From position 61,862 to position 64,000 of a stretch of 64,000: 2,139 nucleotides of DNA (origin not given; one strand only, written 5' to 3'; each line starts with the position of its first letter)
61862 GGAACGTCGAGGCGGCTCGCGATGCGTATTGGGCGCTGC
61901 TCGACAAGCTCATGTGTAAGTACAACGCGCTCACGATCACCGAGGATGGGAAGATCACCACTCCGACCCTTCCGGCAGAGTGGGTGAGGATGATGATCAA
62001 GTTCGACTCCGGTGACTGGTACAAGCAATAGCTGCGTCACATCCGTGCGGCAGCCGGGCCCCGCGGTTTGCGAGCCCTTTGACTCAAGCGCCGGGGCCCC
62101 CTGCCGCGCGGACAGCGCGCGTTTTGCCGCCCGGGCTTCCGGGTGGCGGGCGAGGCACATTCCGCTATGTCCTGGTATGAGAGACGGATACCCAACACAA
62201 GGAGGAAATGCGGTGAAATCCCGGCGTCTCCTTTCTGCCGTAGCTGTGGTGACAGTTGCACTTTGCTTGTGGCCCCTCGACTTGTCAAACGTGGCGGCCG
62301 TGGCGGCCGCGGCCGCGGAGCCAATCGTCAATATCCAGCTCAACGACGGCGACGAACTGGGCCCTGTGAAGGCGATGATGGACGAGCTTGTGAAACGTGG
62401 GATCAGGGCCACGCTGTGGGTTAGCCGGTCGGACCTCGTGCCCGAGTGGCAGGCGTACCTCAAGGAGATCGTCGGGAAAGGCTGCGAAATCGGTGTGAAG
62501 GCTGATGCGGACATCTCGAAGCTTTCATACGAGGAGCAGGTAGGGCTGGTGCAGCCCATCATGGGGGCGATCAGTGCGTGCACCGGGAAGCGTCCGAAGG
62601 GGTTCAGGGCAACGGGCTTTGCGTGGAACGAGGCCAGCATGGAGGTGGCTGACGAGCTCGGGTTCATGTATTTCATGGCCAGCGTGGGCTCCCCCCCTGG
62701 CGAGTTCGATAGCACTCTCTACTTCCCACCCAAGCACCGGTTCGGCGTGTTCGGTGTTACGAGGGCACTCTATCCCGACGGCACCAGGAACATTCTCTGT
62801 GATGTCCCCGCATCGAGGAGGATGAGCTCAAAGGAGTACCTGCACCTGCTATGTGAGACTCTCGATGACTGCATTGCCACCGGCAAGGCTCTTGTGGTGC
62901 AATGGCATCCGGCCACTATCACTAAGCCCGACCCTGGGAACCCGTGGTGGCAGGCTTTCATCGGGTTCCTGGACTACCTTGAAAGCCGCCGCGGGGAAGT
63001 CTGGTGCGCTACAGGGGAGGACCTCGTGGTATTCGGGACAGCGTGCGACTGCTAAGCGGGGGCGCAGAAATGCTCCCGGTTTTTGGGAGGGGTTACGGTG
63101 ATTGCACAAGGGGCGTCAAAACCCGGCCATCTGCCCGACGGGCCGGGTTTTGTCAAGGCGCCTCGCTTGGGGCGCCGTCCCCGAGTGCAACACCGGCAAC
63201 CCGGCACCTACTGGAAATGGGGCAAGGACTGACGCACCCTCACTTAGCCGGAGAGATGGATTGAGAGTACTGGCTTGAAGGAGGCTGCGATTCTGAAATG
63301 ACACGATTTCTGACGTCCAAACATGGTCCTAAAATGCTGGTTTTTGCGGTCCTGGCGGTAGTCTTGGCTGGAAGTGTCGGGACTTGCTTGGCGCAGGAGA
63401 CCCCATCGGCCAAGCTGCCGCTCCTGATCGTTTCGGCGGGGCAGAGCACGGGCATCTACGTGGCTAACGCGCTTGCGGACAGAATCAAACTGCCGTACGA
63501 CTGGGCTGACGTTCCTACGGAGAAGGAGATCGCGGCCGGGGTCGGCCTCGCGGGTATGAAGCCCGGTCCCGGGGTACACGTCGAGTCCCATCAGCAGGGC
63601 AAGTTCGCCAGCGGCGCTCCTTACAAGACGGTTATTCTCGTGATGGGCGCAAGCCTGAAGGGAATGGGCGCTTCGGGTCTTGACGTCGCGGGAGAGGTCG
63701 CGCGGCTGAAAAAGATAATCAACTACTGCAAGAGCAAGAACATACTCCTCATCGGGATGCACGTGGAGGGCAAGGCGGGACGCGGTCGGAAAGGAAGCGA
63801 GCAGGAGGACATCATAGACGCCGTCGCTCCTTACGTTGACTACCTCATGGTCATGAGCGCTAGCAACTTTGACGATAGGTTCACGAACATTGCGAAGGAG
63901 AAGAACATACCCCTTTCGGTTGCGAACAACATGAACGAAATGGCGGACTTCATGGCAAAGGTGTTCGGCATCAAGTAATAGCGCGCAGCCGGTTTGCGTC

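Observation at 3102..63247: Dense family of ~200-bp, inverted-repeat-bounded, multi-hairpin intergenic elements (8 copies in 64 kb)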

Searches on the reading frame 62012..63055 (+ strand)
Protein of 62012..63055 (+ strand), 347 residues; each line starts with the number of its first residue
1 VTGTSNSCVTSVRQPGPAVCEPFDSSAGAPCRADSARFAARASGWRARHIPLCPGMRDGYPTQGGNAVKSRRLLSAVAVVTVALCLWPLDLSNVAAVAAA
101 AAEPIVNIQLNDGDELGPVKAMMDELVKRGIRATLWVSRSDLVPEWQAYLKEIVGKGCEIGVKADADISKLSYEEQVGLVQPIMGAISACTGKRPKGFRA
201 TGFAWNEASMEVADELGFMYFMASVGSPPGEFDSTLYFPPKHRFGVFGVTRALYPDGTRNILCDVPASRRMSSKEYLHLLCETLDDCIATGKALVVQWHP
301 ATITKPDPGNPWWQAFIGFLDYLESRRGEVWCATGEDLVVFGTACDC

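Call 20: search_protein_families(library=pfam, proteins=[window:62012-63055:+], max_evalue=0.001)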
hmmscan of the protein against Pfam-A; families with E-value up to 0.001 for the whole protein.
window:62012-63055:+ (347 aa): 1 family
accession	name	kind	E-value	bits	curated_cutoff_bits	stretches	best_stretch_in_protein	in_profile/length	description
PF01522.26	Polysacc_deac_1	-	1.1e-07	32.3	23.1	1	108-220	11-123/124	Polysaccharide deacetylase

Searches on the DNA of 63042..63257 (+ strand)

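Call 7: search_dna_similar(query=window:63042-63257:+, collection=plasmids, mode=distant, max_rows=40)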
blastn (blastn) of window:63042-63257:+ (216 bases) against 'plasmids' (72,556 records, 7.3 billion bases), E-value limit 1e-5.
No match.
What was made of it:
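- Tried and rejected: The copy had no match in plasmids (call 7).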

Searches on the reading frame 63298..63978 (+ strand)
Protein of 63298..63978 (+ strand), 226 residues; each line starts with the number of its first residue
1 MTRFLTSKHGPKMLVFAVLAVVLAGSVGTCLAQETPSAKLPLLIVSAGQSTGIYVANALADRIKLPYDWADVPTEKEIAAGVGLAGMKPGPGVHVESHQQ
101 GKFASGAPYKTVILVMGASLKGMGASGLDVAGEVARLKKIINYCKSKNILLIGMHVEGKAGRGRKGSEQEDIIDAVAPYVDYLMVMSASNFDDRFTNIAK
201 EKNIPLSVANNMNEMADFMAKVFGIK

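Call 21: search_protein_families(library=pfam, proteins=[window:63298-63978:+], max_evalue=0.001)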
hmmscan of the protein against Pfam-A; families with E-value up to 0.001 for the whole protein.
window:63298-63978:+ (226 aa): 1 family
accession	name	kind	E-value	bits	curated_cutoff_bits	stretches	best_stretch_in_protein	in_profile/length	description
PF19823.4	DUF6305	-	1.7e-36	125.6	25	1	41-223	3-154/154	Domain of unknown function (DUF6305)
